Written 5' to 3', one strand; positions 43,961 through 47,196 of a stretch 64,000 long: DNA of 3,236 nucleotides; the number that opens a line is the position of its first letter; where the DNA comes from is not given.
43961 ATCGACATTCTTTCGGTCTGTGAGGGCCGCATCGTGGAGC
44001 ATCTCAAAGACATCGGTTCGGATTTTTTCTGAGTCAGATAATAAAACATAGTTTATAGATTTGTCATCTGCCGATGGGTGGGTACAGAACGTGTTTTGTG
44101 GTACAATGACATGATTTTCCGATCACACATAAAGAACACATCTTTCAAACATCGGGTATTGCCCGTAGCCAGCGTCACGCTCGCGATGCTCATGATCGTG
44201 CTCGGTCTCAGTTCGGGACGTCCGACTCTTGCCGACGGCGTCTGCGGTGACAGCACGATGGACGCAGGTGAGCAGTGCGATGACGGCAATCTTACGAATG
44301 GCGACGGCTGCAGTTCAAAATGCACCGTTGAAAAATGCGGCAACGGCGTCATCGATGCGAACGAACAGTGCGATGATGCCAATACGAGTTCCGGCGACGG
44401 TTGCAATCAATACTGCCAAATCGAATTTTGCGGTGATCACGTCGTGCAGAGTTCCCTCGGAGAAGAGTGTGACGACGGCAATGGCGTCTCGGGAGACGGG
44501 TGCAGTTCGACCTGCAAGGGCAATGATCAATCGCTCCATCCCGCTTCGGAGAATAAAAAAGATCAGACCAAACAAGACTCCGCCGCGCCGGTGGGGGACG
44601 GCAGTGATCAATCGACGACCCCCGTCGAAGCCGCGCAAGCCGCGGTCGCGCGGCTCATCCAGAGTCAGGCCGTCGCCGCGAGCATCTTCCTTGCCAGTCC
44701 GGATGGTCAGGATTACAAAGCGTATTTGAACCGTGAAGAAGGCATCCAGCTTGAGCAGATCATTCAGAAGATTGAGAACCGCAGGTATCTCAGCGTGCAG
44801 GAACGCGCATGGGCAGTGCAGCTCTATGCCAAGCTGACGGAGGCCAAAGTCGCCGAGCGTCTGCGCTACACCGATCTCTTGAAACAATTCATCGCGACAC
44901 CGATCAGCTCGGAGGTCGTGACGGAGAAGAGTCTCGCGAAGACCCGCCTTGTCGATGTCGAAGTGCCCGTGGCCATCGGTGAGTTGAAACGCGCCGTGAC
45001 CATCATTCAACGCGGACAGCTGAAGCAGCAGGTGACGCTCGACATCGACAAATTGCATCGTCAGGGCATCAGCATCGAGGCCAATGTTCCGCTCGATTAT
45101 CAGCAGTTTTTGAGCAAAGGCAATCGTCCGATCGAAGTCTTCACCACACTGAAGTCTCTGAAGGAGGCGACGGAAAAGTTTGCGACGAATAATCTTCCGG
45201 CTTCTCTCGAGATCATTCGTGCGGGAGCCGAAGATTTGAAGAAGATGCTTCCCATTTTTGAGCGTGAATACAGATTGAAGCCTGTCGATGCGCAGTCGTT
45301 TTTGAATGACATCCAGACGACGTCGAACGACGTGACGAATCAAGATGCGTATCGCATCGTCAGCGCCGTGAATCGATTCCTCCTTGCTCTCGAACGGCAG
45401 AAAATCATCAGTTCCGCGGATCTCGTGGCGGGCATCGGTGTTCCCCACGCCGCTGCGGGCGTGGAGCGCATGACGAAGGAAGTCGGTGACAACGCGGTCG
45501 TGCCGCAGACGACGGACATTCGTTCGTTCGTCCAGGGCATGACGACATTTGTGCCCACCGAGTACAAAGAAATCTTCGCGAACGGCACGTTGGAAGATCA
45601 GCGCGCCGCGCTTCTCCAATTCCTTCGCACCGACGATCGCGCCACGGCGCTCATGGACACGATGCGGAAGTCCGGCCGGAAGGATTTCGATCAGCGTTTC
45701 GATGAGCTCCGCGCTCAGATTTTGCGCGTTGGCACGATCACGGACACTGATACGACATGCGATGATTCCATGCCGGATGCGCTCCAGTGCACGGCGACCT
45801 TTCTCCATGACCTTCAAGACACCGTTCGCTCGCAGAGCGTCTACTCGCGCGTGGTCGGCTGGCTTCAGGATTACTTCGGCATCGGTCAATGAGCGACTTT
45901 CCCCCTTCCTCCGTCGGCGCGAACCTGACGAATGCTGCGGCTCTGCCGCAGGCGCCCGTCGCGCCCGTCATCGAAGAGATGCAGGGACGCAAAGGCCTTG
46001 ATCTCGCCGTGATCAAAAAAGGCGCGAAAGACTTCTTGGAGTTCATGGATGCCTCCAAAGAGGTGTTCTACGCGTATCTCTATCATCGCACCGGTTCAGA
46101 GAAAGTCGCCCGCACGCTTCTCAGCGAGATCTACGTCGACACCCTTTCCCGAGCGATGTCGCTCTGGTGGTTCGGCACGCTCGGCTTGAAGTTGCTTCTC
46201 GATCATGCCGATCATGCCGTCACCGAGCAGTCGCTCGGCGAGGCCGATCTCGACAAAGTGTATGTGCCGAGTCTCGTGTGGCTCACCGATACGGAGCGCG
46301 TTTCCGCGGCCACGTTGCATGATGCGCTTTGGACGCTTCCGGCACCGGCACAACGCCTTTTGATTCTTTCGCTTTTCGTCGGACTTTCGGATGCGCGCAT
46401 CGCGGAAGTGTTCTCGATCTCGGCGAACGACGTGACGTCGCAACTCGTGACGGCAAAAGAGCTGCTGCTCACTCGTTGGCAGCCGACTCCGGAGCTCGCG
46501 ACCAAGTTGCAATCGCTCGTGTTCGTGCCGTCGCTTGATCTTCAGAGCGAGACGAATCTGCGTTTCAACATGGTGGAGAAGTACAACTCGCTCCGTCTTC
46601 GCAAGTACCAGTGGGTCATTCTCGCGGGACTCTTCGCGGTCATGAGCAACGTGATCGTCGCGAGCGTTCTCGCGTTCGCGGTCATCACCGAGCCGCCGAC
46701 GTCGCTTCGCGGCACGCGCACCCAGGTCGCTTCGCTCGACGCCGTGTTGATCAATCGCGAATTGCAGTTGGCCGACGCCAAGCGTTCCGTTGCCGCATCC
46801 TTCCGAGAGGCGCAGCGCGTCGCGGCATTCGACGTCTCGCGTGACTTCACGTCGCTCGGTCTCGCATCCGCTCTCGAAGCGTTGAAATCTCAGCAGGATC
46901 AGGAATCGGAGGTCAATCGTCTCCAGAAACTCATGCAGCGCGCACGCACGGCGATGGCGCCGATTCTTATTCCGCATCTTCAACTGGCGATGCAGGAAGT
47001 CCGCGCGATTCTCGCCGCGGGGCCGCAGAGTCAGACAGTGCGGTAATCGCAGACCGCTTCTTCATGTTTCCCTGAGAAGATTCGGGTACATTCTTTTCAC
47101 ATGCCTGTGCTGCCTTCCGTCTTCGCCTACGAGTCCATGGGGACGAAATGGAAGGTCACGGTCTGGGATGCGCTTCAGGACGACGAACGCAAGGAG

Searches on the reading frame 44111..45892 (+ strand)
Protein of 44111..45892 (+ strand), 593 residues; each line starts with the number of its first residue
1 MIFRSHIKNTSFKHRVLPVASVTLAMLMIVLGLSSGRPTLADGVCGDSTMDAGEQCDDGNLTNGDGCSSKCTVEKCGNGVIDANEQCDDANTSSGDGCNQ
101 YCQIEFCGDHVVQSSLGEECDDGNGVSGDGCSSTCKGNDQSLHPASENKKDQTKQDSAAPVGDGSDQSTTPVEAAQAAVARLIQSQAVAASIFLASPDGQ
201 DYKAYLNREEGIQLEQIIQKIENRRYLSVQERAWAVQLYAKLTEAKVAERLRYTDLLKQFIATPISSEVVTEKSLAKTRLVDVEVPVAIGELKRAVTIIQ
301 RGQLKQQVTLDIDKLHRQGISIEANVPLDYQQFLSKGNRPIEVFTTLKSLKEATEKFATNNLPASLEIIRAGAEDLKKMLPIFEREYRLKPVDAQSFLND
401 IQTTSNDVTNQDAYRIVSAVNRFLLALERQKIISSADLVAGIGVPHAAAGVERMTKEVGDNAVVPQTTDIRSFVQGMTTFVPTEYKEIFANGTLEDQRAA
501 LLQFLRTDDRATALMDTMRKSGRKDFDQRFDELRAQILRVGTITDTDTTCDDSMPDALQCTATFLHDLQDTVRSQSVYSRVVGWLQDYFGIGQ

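Call 90: search_protein_families(library=pfam, proteins=[window:44111-45892:+], max_evalue=0.001)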
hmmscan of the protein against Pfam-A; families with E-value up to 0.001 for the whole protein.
window:44111-45892:+ (593 aa): 1 family
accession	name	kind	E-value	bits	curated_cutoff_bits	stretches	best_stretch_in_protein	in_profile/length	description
PF13948.11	DUF4215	-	5.1e-16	59.1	27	3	69-103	15-47/47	Domain of unknown function (DUF4215)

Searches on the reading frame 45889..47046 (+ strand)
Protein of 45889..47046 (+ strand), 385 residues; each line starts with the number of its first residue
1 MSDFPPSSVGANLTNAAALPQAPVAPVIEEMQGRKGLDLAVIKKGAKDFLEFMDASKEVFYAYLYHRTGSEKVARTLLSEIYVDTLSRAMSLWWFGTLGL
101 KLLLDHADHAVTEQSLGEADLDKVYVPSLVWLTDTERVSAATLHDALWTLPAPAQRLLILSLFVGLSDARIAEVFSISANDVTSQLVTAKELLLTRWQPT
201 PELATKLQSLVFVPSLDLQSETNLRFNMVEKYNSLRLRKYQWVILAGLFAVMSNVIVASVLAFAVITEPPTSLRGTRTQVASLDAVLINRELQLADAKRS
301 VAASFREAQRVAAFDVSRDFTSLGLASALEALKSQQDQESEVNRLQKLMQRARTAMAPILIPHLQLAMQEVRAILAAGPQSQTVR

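Call 103: search_protein_families(library=pfam, proteins=[window:45889-47046:+], max_evalue=0.001)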
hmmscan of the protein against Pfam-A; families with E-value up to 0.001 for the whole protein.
window:45889-47046:+ (385 aa): 1 family
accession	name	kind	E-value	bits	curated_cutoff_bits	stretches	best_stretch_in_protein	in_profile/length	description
PF08281.18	Sigma70_r4_2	-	0.00018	21.5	25.7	1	143-192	4-53/54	Sigma-70, region 4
